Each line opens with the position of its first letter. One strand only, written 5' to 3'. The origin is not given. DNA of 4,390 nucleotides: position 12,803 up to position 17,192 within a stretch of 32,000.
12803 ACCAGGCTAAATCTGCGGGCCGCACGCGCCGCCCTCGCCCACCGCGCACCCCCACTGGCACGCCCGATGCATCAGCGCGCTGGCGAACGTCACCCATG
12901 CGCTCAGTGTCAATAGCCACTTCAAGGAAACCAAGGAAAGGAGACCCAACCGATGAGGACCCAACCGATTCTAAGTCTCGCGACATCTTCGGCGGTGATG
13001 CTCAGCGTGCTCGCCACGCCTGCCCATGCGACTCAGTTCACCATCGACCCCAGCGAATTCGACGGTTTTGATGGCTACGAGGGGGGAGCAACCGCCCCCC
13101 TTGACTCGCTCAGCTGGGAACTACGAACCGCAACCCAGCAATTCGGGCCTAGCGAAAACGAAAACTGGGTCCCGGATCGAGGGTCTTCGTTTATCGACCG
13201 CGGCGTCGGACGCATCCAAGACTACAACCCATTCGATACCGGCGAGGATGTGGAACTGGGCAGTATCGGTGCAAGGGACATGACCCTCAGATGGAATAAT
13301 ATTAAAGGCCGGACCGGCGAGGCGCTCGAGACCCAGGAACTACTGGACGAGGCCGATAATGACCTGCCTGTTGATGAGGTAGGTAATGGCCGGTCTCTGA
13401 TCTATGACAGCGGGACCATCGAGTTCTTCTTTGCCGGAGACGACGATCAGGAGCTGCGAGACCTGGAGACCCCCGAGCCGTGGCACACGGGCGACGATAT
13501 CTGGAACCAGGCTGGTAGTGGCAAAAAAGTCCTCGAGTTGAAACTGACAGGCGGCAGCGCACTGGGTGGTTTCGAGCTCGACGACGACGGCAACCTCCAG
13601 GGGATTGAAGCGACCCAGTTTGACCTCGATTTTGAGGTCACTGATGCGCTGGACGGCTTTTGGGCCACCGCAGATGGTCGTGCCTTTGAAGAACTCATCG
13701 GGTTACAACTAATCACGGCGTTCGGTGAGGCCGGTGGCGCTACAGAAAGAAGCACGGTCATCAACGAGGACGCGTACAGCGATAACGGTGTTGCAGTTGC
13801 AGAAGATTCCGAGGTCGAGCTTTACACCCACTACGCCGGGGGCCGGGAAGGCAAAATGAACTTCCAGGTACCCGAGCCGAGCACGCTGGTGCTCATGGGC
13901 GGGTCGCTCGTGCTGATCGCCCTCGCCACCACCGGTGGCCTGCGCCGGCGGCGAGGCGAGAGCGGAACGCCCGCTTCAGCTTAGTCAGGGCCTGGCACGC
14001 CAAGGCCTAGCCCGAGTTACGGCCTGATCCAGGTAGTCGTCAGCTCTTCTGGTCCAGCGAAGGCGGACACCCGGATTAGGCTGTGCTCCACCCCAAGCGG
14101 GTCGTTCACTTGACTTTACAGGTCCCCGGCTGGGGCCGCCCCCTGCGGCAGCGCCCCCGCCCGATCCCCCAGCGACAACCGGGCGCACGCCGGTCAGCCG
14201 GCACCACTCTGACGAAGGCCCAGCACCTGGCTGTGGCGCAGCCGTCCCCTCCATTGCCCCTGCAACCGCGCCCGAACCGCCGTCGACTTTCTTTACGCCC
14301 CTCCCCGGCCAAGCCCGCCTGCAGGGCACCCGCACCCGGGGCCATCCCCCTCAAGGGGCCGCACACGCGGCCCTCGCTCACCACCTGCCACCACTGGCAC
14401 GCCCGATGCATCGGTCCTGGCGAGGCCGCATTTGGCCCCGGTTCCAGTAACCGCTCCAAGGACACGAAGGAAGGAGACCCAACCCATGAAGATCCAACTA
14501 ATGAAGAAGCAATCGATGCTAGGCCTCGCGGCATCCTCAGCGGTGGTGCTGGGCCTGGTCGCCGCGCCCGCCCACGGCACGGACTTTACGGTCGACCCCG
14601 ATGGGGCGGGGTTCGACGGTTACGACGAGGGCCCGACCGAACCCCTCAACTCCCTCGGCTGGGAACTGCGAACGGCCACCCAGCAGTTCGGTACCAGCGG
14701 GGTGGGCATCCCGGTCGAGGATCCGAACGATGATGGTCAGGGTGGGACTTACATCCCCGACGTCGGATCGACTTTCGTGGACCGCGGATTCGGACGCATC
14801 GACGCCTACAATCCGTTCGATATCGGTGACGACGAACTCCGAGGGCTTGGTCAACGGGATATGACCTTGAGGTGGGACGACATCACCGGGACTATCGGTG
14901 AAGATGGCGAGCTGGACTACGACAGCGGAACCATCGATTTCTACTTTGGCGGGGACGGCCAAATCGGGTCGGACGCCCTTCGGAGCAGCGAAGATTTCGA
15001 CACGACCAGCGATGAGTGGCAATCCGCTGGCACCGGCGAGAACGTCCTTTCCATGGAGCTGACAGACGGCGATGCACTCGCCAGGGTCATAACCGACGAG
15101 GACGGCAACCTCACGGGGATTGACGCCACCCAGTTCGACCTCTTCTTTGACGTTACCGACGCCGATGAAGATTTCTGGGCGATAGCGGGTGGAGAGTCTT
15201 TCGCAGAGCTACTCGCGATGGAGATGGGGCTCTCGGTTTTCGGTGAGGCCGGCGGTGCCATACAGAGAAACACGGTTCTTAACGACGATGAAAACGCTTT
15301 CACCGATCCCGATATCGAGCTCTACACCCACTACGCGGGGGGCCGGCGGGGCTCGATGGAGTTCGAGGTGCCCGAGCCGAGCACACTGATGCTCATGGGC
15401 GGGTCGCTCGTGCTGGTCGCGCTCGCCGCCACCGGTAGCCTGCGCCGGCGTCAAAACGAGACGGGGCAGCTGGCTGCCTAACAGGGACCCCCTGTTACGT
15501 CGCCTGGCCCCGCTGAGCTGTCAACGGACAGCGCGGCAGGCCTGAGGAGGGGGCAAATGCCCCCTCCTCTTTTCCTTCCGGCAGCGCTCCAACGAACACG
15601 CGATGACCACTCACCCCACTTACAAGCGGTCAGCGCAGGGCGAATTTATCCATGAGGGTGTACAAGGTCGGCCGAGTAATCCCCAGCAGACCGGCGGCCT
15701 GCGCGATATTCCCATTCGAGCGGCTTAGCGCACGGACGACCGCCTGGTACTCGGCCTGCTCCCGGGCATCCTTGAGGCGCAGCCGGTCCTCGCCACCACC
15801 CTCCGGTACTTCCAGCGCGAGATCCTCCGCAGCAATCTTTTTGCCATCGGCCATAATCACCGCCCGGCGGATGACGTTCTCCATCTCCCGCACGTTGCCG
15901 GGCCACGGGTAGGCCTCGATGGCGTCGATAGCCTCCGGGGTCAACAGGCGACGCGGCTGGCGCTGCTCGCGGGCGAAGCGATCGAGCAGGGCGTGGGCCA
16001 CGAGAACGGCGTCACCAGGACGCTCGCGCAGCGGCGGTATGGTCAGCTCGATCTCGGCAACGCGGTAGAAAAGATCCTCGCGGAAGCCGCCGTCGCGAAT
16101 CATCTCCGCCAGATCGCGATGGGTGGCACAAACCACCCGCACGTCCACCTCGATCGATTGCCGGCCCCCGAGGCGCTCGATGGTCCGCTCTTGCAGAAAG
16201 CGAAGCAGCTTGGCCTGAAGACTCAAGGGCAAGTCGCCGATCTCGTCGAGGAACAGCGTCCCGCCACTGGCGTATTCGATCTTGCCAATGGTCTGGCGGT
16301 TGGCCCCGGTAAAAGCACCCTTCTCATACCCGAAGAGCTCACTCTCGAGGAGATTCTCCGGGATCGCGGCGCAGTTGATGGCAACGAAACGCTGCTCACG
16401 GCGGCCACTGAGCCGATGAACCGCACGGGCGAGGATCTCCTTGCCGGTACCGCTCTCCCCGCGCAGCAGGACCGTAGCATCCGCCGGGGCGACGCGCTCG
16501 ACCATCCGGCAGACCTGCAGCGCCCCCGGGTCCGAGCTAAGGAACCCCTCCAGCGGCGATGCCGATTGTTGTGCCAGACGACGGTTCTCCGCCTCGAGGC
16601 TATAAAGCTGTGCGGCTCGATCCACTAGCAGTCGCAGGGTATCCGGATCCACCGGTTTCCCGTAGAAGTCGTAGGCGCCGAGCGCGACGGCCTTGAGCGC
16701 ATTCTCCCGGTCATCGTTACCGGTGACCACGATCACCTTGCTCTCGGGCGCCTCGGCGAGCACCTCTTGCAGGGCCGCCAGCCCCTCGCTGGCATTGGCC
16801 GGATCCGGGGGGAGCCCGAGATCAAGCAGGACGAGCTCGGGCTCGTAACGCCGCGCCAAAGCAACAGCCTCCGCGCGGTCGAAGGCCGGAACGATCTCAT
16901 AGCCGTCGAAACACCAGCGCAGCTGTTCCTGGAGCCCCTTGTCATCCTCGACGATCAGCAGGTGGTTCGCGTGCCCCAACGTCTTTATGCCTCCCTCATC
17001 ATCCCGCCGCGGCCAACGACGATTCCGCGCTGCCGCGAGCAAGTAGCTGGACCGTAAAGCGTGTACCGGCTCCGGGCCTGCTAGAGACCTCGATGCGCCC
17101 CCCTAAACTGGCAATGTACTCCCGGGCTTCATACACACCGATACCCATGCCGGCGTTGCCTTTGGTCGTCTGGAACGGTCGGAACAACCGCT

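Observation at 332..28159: Six sigma-54 promoters share an upstream YGT-N11-ACR dyad at helically phased distances: a candidate PrsR regulon map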

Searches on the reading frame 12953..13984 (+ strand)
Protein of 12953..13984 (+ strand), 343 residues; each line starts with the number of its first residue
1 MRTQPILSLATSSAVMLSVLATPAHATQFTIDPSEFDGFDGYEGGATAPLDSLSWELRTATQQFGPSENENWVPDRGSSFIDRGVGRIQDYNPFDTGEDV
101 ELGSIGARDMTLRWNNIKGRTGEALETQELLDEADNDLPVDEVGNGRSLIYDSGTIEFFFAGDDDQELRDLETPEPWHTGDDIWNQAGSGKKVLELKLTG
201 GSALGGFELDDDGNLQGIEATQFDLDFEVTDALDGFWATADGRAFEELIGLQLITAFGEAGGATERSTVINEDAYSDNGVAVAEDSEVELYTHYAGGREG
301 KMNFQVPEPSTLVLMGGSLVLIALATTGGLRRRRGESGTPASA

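Call 5: search_protein_families(library=ncbifam, proteins=[window:12953-13984:+], max_evalue=0.001)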
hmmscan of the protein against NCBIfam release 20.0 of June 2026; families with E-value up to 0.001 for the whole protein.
window:12953-13984:+ (343 aa): 1 family
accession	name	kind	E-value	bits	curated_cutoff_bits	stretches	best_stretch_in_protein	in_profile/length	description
NF033554.9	floc_PepA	equivalog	1.7e-05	24.8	80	1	9-334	3-260/261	flocculation-associated PEP-CTERM protein PepA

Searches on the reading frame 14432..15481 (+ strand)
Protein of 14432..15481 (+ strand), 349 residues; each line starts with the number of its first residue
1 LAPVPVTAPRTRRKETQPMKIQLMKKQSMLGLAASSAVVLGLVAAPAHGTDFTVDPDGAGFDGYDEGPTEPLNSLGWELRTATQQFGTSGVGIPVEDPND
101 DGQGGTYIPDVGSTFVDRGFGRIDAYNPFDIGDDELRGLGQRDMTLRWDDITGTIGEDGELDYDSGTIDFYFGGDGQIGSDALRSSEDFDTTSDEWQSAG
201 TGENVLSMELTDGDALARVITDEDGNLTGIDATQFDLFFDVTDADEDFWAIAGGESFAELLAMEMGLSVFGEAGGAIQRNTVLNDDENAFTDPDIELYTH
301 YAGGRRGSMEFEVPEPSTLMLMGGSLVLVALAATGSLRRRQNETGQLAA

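Call 6: search_protein_families(library=ncbifam, proteins=[window:14432-15481:+], max_evalue=0.001)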
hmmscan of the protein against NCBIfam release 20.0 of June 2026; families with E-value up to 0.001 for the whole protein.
window:14432-15481:+ (349 aa): 2 families
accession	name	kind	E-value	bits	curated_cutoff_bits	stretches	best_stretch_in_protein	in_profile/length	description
NF033554.9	floc_PepA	equivalog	0.00025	20.9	80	0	30-340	4-259/261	flocculation-associated PEP-CTERM protein PepA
TIGR02595.1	PEP_CTERM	domain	0.00068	20.3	16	1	313-341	1-23/24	PEP-CTERM sorting domain-containing protein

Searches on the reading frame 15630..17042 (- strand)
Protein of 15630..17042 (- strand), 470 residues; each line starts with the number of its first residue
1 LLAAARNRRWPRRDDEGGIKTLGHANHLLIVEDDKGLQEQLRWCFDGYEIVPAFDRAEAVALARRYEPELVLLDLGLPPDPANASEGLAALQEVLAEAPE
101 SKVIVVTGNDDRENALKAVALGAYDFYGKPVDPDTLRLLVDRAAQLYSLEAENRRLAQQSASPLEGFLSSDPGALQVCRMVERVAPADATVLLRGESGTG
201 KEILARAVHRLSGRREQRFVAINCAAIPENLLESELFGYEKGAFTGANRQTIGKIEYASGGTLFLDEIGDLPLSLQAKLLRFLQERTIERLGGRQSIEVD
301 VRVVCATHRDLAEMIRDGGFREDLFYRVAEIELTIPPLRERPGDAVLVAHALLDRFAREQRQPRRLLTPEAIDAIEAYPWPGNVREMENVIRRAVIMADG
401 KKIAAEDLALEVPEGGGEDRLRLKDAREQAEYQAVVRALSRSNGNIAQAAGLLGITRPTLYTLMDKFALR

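Call 6: search_protein_families(library=ncbifam, proteins=[window:15630-17042:-], max_evalue=0.001)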
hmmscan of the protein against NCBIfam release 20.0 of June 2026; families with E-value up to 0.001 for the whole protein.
window:15630-17042:- (470 aa): 68 families (the best 25 are shown)
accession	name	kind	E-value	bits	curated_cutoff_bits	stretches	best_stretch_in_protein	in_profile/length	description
TIGR02915.1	PEP_resp_reg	equivalog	3e-211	702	502.6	1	28-469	1-444/445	PEP-CTERM-box response regulator transcription factor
NF008469.0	PRK11361.1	equivalog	1.3e-120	403.3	714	1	25-464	4-451/461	acetoacetate metabolism transcriptional regulator AtoC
TIGR01818.1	ntrC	equivalog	2.5e-110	369.4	558.6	1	29-412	2-381/463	nitrogen regulation protein NR(I)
NF041552.1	TF_PrdR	equivalog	3e-104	349.4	795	1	176-467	278-576/577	sigma-54 dependent transcriptional regulator PrdR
TIGR01817.1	nifA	equivalog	1.2e-102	344.4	528.85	1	148-411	179-441/534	nif-specific transcriptional activator NifA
NF041946.1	LuxO_transreg_Vib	equivalog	1.3e-101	340.7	800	1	57-409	30-377/463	quorum-sensing sigma-54 dependent transcriptional regulator LuxO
NF050807.1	TransRegFlbDCaul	equivalog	2.5e-97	326.6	750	1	97-422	67-373/454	sigma-54-dependent transcriptional regulator FlbD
NF051870.1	NAssimRespRegNtrX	equivalog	4.9e-95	319.1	600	1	26-461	2-444/452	nitrogen assimilation response regulator NtrX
NF007689.0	PRK10365.1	equivalog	6.1e-95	318.6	760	1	29-462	9-437/441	sigma-54-dependent response regulator transcription factor ZraR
NF011695.0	PRK15115.1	equivalog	4.6e-94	315.7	763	1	25-468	6-437/445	two-component system response regulator GlrR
NF049963.1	RespRegFlgRCampy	domain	3.2e-93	312.9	750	1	69-467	46-427/429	fla regulon two-component system response regulator FlgR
NF038308.1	RNA_repair_RtcR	equivalog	7.3e-92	308.9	650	1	139-460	152-504/530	RNA repair transcriptional activator RtcR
NF008176.1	PRK10923.1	equivalog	4.9e-91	305.6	620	1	29-421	7-394/469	nitrogen regulation protein NR(I)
NF003451.0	PRK05022.1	equivalog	1.2e-89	301.3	476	1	162-469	187-510/512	nitric oxide reductase transcriptional regulator NorR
TIGR02329.1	propionate_PrpR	equivalog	2.6e-89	300.2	499.2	1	155-465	202-525/526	propionate catabolism operon regulatory protein PrpR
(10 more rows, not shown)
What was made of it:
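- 15630..17042 (-): prsR, the sigma-54-dependent response regulator presumed to bind the boxes. TIGR02915, 702 bits against a cut-off of 502.6 (call 6).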

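Call 12: find_related_loci(query=window:15630-17042:-, collection=genome_contigs, flank=10000)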
Query window:15630-17042:- (470 aa) in genome_contigs; peptide patterns used: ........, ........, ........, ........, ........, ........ (x = any residue, [..] = any of these).
600 stretches matched a pattern (row limit reached: there are more); 599 encode a relative of the query (tblastn E <= 1e-3); the best 80 are kept; 80 distinct loci.
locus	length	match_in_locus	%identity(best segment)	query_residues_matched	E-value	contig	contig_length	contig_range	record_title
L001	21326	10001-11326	62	28-470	0e+0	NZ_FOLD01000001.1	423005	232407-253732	Massilia yuzhufengensis strain CGMCC 1.12041, whole genome shotgun sequence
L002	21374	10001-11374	61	12-470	0e+0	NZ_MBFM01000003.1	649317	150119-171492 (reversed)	Thauera phenolivorans strain ZV1C Scaffold3, whole genome shotgun sequence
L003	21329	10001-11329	60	28-470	0e+0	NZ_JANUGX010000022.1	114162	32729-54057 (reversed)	Massilia norwichensis strain LMG 28164 22, whole genome shotgun sequence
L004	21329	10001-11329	60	28-470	0e+0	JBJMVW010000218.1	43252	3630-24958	MAG: Massilia sp. isolate H2_18_all_fractions_metab_63_66_19 k255_4258967, whole genome shotgun sequence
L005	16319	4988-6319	63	28-470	3e-180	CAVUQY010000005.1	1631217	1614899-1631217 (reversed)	MAG: uncultured beta proteobacterium isolate MFD09730.bin.2.24 genome assembly, contig: contig_4388, whole genome shotgu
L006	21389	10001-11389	58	9-470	4e-179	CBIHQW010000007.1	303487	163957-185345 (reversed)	MAG TPA_asm: Massilia kyonggiensis isolate SRR18156211_binner123_Refined_52 genome assembly, contig: ERZ27336871.46, who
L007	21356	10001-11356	60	19-470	8e-179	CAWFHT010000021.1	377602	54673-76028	MAG: uncultured beta proteobacterium isolate MFD05674.bin.2.55 genome assembly, contig: contig_32324, whole genome shotg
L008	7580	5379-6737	61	16-470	9e-179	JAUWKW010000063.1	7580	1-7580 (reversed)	MAG: Chromatiales bacterium isolate CSMAG_2356 CSMAG_2356_k141_102198_length_7580_cov_5.0039, whole genome shotgun seque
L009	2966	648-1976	63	28-470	0e+0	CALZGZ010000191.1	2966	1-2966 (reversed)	MAG: uncultured Gammaproteobacteria bacterium isolate FCS_M_Gamma_077 genome assembly, contig: k121_575002, whole genome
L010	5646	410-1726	59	28-469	0e+0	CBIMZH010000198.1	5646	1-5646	MAG TPA_asm: uncultured Cellvibrio sp. isolate SRR16817054_concoct_6 genome assembly, contig: ERZ27394105.3335, whole ge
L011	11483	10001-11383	61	9-470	2e-176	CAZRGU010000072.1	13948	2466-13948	MAG TPA_asm: uncultured Ectothiorhodospiraceae bacterium isolate SRP216583_co2_145 genome assembly, contig: NODE_3449_le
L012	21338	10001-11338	60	24-469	7e-176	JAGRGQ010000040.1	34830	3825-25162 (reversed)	MAG: Gammaproteobacteria bacterium isolate HKST-UBA179 NODE_40_length_34830_cov_13.386240, whole genome shotgun sequence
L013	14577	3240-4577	60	26-470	3e-174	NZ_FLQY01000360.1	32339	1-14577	Candidatus Propionivibrio aalborgensis isolate 2, whole genome shotgun sequence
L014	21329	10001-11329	58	28-470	7e-174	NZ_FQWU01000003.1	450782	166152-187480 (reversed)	Massilia sp. CF038, whole genome shotgun sequence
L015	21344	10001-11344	57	12-467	7e-173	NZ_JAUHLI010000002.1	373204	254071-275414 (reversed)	Alkalimonas cellulosilytica strain MEB108 2, whole genome shotgun sequence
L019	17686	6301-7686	58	7-470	6e-172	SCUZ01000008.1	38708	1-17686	MAG: Rugosibacter sp. isolate GW715_bin.26 GW715_bin.26-10202, whole genome shotgun sequence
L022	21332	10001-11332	60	28-470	2e-170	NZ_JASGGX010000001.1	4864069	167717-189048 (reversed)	MAG: Propionivibrio sp. isolate 5N011 JMF-2111-06-0005.ont.bin.11_0, whole genome shotgun sequence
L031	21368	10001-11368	56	17-470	1e-165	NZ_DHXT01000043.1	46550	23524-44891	MAG: Rhodoferax sp. UBA5149 UBA5149_contig_2690, whole genome shotgun sequence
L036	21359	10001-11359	58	23-470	4e-163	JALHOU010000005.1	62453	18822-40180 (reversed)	MAG: Rubrivivax sp. isolate bin.178 c_000000002525, whole genome shotgun sequence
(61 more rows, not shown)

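Call 58: search_protein_families(library=ncbifam, proteins=[L013:11782-12477:+, L019:12713-13396:+, L022:18451-19110:+, L031:14433-15161:+, L036:3001-3639:+], max_evalue=0.01)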
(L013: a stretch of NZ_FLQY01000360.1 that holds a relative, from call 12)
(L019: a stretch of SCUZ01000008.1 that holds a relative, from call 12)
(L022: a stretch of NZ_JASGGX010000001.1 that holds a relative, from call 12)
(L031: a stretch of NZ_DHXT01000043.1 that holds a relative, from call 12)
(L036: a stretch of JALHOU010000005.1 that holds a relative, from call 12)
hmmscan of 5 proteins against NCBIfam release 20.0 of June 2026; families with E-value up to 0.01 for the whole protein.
L013:11782-12477:+ (231 aa): 0 families

L019:12713-13396:+ (227 aa): 0 families

L022:18451-19110:+ (219 aa): 0 families

L031:14433-15161:+ (242 aa): 0 families

L036:3001-3639:+ (212 aa): 0 families
